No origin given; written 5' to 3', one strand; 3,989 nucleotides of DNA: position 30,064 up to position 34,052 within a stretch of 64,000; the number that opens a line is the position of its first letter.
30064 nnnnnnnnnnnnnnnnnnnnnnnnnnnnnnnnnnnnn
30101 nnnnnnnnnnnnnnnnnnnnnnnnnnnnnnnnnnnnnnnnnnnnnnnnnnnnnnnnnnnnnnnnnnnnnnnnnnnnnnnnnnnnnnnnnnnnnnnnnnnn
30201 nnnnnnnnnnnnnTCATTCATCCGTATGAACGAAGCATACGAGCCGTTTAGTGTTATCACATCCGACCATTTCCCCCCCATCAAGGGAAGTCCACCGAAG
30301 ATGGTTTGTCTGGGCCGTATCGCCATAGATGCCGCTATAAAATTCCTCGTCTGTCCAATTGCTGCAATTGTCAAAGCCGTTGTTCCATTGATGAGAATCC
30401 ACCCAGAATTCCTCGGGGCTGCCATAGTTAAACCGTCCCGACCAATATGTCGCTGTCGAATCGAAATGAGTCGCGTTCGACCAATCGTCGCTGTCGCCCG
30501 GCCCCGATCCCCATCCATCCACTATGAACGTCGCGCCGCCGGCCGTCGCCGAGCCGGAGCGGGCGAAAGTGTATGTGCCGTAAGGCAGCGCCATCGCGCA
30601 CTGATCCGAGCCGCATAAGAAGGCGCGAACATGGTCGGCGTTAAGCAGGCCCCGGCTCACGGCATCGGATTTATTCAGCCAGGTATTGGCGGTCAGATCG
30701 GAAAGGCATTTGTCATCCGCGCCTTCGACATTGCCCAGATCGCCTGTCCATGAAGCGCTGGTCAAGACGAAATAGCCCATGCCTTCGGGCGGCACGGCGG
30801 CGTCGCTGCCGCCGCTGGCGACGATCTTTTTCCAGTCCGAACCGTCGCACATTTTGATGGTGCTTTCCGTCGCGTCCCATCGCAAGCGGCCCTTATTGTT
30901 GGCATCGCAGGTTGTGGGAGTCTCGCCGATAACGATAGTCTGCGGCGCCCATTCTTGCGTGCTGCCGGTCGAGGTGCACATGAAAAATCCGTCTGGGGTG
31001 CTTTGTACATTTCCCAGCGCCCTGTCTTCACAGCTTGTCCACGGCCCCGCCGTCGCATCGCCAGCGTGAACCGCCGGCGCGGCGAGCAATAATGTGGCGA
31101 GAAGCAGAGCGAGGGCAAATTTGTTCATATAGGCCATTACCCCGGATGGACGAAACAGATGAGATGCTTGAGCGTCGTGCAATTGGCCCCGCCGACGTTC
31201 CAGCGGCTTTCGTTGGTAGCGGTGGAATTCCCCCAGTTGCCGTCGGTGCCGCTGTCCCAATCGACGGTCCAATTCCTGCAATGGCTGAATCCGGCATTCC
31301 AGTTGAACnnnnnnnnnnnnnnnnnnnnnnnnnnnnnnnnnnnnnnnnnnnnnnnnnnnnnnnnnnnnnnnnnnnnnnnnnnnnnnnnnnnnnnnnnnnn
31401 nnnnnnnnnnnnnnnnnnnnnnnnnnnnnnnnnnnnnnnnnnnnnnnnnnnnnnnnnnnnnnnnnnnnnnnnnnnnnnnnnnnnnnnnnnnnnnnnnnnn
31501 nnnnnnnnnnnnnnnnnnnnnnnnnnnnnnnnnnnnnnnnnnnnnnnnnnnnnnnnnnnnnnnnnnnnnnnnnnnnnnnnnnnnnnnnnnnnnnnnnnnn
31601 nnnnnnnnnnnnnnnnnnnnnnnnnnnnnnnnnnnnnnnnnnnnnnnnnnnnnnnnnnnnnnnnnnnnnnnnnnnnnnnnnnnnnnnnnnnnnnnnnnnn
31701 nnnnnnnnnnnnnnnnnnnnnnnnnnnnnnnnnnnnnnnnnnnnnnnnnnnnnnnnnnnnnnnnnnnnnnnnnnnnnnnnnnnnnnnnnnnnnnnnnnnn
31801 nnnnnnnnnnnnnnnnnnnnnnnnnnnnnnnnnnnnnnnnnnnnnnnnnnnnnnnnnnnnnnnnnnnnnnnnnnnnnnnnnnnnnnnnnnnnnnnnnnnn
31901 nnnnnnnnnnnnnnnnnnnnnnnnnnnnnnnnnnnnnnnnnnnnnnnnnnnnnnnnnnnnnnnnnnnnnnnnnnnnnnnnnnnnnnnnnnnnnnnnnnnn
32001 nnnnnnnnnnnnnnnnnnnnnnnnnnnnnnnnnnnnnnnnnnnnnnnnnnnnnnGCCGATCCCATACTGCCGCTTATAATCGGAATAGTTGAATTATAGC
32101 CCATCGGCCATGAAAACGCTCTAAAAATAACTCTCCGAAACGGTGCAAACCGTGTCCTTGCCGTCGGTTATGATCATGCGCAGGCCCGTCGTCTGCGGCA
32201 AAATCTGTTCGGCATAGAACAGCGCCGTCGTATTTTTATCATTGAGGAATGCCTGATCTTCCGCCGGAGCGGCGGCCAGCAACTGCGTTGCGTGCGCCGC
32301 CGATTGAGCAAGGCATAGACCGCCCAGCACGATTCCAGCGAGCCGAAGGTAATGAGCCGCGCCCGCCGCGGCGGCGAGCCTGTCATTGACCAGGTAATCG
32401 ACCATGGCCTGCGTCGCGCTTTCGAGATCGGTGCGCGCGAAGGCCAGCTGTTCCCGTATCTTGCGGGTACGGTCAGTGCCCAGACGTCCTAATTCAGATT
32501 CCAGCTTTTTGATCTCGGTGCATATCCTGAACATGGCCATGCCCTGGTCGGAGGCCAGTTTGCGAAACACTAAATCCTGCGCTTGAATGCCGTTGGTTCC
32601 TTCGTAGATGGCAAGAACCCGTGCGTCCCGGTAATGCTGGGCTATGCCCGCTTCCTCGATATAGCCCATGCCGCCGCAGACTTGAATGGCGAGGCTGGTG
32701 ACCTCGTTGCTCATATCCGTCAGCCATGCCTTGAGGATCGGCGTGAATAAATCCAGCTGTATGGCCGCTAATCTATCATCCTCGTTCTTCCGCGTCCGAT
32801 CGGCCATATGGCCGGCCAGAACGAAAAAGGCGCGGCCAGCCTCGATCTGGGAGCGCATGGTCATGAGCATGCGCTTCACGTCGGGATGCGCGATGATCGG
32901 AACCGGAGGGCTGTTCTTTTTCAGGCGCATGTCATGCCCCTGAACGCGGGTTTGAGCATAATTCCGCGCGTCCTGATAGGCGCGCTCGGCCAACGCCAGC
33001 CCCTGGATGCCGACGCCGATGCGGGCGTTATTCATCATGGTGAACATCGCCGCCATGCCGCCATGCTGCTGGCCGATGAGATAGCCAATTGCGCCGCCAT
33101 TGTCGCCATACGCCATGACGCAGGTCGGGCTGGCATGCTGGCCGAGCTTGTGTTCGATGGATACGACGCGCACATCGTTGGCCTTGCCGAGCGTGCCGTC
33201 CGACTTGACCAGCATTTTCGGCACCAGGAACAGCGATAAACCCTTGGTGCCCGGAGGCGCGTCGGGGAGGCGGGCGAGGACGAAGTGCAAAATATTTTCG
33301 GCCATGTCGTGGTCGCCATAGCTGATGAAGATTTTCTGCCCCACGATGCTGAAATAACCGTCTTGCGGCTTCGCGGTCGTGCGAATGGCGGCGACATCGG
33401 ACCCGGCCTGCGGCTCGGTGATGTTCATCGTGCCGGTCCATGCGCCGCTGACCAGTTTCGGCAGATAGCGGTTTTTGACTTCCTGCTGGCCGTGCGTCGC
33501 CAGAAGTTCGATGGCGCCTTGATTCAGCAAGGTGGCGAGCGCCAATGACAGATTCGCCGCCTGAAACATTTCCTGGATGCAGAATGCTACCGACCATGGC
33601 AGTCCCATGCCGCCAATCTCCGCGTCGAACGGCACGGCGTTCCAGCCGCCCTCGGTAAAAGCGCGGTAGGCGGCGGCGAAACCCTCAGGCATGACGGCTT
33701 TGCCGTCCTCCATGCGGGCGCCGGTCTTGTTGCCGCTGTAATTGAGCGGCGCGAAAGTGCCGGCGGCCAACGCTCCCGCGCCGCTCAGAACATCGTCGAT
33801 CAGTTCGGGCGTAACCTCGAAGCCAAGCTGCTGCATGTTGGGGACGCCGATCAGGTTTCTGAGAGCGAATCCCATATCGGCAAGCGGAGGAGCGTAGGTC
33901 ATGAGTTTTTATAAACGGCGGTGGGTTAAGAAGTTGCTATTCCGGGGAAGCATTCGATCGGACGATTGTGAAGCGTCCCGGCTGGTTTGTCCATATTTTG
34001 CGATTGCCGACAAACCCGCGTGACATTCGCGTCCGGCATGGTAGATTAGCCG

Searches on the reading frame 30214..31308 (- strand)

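Call 35: search_protein_families(library=pfam, proteins=[window:30214-31308:-], max_evalue=0.01)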
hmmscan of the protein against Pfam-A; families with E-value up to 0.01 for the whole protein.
window:30214-31308:- (364 aa): 1 family
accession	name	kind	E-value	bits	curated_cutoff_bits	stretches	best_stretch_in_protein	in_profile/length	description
PF07588.17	DUF1554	-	0.0047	17.2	27.5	0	186-222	3-36/136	Protein of unknown function (DUF1554)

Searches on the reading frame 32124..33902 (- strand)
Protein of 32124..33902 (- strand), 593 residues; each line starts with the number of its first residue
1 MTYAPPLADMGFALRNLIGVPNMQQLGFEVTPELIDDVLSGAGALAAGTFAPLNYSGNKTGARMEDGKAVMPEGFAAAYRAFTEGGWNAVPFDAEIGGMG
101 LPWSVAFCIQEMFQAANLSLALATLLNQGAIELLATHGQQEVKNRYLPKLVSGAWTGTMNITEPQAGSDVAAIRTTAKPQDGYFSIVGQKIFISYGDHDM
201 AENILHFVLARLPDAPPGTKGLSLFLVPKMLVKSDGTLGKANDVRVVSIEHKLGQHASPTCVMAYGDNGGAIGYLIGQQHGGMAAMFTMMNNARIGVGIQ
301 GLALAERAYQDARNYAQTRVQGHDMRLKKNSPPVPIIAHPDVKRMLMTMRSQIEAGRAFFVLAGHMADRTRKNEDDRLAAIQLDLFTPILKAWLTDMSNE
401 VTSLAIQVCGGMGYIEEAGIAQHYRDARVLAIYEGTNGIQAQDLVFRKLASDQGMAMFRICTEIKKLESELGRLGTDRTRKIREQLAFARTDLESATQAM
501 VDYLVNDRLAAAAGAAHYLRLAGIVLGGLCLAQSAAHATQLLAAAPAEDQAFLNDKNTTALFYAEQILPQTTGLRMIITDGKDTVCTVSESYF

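Call 58: find_encoding_contigs(protein=window:32124-33902:-, flank=10000, max_places=10)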
Protein window:32124-33902:- (593 aa): 2 contigs read that carry it; 2 places shown.
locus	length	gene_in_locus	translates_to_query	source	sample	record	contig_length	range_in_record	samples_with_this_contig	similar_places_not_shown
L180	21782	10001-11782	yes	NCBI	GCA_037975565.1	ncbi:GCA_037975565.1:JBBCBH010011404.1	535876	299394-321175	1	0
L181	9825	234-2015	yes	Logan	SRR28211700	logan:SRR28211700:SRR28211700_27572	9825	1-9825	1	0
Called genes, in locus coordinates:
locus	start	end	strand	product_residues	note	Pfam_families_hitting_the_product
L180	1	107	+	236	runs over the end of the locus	PF01134:GIDA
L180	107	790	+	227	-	PF01134:GIDA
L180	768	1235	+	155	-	PF00383:dCMP_cyt_deam_1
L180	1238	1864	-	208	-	-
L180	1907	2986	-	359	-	PF00266:Aminotran_5, PF01212:Beta_elim_lyase (faint)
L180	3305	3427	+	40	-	-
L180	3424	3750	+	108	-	PF00561:Abhydrolase_1 (weak), PF02129:Peptidase_S15, PF12697:Abhydrolase_6 (weak)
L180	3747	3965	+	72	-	PF00326:Peptidase_S9 (weak)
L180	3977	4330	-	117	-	-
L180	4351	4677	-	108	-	-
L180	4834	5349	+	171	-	PF09917:DUF2147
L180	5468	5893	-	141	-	-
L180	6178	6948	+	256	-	PF02585:PIG-L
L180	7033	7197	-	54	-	-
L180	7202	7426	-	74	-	-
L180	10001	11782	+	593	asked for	PF02771:Acyl-CoA_dh_N, PF02770:Acyl-CoA_dh_M, PF00441:Acyl-CoA_dh_1, PF08028:Acyl-CoA_dh_2, PF22924:ACOX_C_alpha1, PF12806:Acyl-CoA_dh_C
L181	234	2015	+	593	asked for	PF02771:Acyl-CoA_dh_N, PF02770:Acyl-CoA_dh_M, PF00441:Acyl-CoA_dh_1, PF08028:Acyl-CoA_dh_2, PF22924:ACOX_C_alpha1, PF12806:Acyl-CoA_dh_C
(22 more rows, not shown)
